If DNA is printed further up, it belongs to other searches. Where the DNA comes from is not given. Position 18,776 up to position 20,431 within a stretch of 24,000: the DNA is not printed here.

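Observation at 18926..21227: Translationally coupled double zinc-ribbon (TackOD1-like) protein and processive membrane GT2 synthase: candidate archaeal exopolysaccharide synthase with an uncharacterised cytoplasmic partner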

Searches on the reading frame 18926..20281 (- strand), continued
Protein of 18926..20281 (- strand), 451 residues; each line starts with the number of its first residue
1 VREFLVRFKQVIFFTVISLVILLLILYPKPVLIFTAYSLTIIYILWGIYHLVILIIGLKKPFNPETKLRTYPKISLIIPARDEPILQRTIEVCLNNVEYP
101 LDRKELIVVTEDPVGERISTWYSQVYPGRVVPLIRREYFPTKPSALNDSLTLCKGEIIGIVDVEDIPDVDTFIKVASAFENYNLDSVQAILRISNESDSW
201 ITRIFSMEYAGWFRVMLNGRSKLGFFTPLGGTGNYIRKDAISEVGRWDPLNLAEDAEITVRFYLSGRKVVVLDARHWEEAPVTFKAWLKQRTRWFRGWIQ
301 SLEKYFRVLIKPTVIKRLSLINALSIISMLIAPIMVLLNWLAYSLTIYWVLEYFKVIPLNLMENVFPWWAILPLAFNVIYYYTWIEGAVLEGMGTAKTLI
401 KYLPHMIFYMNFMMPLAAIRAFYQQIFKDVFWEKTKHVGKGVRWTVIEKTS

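Call 22: find_encoding_contigs(protein=P0135, flank=5000, max_places=3)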
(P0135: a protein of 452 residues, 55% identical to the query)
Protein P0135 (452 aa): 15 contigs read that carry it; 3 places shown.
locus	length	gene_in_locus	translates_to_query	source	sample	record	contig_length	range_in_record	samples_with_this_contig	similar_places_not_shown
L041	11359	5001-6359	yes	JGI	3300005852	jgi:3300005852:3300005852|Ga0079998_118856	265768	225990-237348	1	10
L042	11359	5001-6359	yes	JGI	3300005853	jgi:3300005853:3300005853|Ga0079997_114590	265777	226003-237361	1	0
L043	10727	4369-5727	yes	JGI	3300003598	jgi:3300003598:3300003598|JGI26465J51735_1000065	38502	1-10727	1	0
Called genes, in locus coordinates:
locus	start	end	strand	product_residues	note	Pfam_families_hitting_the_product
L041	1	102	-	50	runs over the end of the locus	-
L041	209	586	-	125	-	PF12172:zf-ChsH2 (weak), PF01796:OB_ChsH2_C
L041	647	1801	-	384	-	PF00108:Thiolase_N, PF22691:Thiolase_C_1, PF02803:Thiolase_C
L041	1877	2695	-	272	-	PF00795:CN_hydrolase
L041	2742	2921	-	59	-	PF01361:Tautomerase, PF14552:Tautomerase_2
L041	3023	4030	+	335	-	PF01694:Rhomboid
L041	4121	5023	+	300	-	PF18551:TackOD1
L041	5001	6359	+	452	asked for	PF00535:Glycos_transf_2, PF13641:Glyco_tranf_2_3, PF13632:Glyco_trans_2_3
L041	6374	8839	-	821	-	PF00403:HMA, PF19991:HMA_2 (faint), PF00122:E1-E2_ATPase, PF00702:Hydrolase, PF08282:Hydrolase_3 (faint)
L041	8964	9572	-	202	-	PF13404:HTH_AsnC-type, PF13412:HTH_24, PF01037:AsnC_trans_reg, PF06467:zf-FCS (weak), PF08394:Arc_trans_TRASH, PF24273:TRASH_HVO_1752_C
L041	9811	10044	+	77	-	PF01037:AsnC_trans_reg, PF22482:AsnC_trans_reg_3 (weak)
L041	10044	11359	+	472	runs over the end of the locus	PF22641:TiaS_TCKD, PF08489:TiaS_FLD, PF23783:Zn_ribbon_TiaS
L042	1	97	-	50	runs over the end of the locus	-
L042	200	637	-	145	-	PF12172:zf-ChsH2 (faint), PF01796:OB_ChsH2_C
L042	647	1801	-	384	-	PF00108:Thiolase_N, PF22691:Thiolase_C_1, PF02803:Thiolase_C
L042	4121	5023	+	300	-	PF18551:TackOD1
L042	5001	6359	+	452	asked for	PF00535:Glycos_transf_2, PF13641:Glyco_tranf_2_3, PF13632:Glyco_trans_2_3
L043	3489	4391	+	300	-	PF18551:TackOD1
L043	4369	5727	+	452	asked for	PF00535:Glycos_transf_2, PF13641:Glyco_tranf_2_3, PF13632:Glyco_trans_2_3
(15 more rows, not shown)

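Call 23: find_encoding_contigs(protein=P0094, flank=5000, max_places=2)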
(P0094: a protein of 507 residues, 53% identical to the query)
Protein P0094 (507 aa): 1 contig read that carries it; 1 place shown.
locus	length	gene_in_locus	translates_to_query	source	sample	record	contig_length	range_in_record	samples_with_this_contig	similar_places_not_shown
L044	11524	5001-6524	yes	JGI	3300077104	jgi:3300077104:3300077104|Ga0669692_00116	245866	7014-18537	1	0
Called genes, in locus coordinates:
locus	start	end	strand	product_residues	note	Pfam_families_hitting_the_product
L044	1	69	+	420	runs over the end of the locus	PF13231:PMT_2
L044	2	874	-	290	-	PF01209:Ubie_methyltran (weak), PF08241:Methyltransf_11, PF13649:Methyltransf_25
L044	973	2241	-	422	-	PF00501:AMP-binding (faint)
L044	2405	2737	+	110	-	-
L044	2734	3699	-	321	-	PF00106:adh_short (faint), PF01073:3Beta_HSD, PF01370:Epimerase, PF02719:Polysacc_synt_2, PF04321:RmlD_sub_bind, PF13460:NAD_binding_10, PF16363:GDP_Man_Dehyd, PF07993:NAD_binding_4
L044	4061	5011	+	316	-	PF18551:TackOD1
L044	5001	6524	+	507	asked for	PF00535:Glycos_transf_2, PF13641:Glyco_tranf_2_3, PF13632:Glyco_trans_2_3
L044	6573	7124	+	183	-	PF06197:DUF998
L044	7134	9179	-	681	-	PF04945:YHS, PF00122:E1-E2_ATPase, PF00702:Hydrolase, PF08282:Hydrolase_3 (faint)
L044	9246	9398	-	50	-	PF04945:YHS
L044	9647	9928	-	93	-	PF01206:TusA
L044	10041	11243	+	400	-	PF04143:Sulf_transp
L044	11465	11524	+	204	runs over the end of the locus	-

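Call 55: predict_structure(alignment_id=A2)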
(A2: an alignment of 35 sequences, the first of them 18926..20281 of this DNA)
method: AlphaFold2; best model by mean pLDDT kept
length: 451 residues; sequences in the alignment: 35
mean_pLDDT: 91.2   pTM: 0.89
mean pLDDT of the five models: 91.2, 89.2, 88.7, 86.8, 86.5
residues with pLDDT >= 90: 354; 70-90: 74; 50-70: 15; < 50: 8
segments of 3 or more residues with pLDDT < 50: 444-451
pLDDT, mean of each block of 10 residues (from residue 1): 83 95 96 95 95 97 93 96 89 94 96 92 96 79 89 95 92 97 96 92 96 97 94 91 88 89 94 94 91 93 95 94 95 94 92 92 88 90 97 95 96 96 90 69 43 34
secondary structure, 60 per line:
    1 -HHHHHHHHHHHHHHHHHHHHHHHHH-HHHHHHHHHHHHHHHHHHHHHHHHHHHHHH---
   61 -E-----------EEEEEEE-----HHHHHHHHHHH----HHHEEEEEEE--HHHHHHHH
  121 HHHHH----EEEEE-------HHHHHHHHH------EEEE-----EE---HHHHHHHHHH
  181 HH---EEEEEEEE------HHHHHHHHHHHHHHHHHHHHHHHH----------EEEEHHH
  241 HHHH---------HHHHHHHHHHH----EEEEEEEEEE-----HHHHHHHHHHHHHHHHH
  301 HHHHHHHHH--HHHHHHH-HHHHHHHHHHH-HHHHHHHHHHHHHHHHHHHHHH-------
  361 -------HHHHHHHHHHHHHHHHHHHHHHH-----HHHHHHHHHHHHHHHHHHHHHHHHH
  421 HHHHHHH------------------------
elements in order: H2-26 H28-57 E74-80 H86-96 E104-110 H113-125 E130-134 H142-150 E157-160 H171-182 E186-193 H200-223 E234-237 H238-244 H254-264 E269-278 H284-309 H312-318 H320-330 H332-353 H368-390 H396-427
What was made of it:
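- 18926..20269 (-): Gene for the membrane GT2 synthase (447 aa from TTG 20269; the longest ORF extends to GTG 20281). AF2 pLDDT 91.2 (call 55).
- On Processive membrane-embedded GT2 synthases (BcsA/HAS/PgaC/NodC/chitin synthase type): Helices 2-26 and 28-57, plus helices between 284 and 427 (call 55).
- Checked: AF2 model, pLDDT 91.2: two N-terminal TM helices, a GT-A core and a C-terminal helix bundle (call 55).
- The 2 + 3-4 TM topology with interface helices resembles HAS and PgaC (call 55).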

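Call 58: fold_search(model_id=the predicted structure, library=pdb)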
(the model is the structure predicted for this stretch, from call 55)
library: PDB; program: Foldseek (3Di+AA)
matches with E <= 10: 1299; with E <= 0.001: 364
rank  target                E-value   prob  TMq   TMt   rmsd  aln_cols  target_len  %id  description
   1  5ej1_A                1.2e-16  1.00  0.56  0.36  14.4       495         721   15  Pre-translocation state of bacterial cellulose synthase (released 2016-03-30)
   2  4p00_A                1.3e-16  1.00  0.62  0.41   5.9       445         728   15  Bacterial Cellulose Synthase in complex with cyclic-di-GMP and UDP (released 2014-04-09)
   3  9b8v_E                7.3e-16  1.00  0.63  0.36   6.1       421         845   17  AlphaFold2 informed cryo-EM model of the E. coli cellulose synthase BcsAG3B6 complex (released 2025-02-19)
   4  9fnn_A                3.5e-15  1.00  0.62  0.37   6.4       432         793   17  Cryo-EM structure of the c-di-GMP-saturated 'crown'less Bcs macrocomplex for cellulose secretion in E. coli (released 2024-10-16)
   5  8smn_A                4.5e-15  1.00  0.47  0.41  17.8       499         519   16  Xenopus laevis hyaluronan synthase 1, nascent HA polymer bound state (released 2024-05-01)
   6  7sp8_A                5.3e-15  1.00  0.57  0.52  11.6       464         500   13  Chlorella virus Hyaluronan Synthase bound to UDP-GlcNAc (released 2022-04-06)
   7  7sp7_A                5.6e-15  1.00  0.56  0.52  12.7       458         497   14  Chlorella virus hyaluronan synthase inhibited by UDP (released 2022-04-06)
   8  9fmz_A                1.2e-14  1.00  0.52  0.30  16.4       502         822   16  Cryo-EM structure of the c-di-GMP-bound synthase:pEtN transferase complex (BcsA-Bct-G3) from the E. coli cellulose sec (released 2024-10-16)
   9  4hg6_A                1.5e-14  1.00  0.59  0.38   6.4       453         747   15  Structure of a cellulose synthase - cellulose translocation intermediate (released 2012-12-19)
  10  8smm_A                1.8e-14  1.00  0.52  0.47  13.5       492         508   15  Xenopus laevis hyaluronan synthase 1 (released 2024-05-01)
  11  9yq5_A                3.0e-14  1.00  0.57  0.52  12.8       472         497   15  Chlorella virus hyaluronan synthase bound to an inserted UDP-GlcA (released 2025-12-10)
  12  8snc_A                3.1e-14  1.00  0.63  0.58   5.3       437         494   14  Chlorella virus Hyaluronan Synthase bound to GlcA extended GlcNAc primer (released 2024-05-01)
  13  7sp9_A                3.7e-14  1.00  0.49  0.45  14.2       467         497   14  Chlorella virus Hyaluronan Synthase in the GlcNAc-primed channel-closed state (released 2022-04-06)
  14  8smp_A                3.9e-14  1.00  0.54  0.47  14.7       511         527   15  Xenopus laevis hyaluronan synthase 1, UDP-bound, gating loop inserted state (released 2024-05-01)
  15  7sp6_A                6.5e-14  1.00  0.48  0.45  13.7       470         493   15  Chlorella virus hyaluronan synthase (released 2022-04-06)
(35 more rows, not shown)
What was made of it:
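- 18926..20269 (-): Foldseek best matches are BcsA and hyaluronan synthases, E about 1e-16 to 1e-14 (call 58).
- On Processive membrane-embedded GT2 synthases (BcsA/HAS/PgaC/NodC/chitin synthase type): Best Foldseek matches are BcsA and HAS over about 420-445 columns (call 58).
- Closest known: Processive membrane GT2 synthases with solved structures. Same: Foldseek E = 1e-16 to 1e-14, TM-score about 0.6 over 420-445 columns (call 58).
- Top structural matches over about 420-445 columns are BcsA and hyaluronan synthases (call 58).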
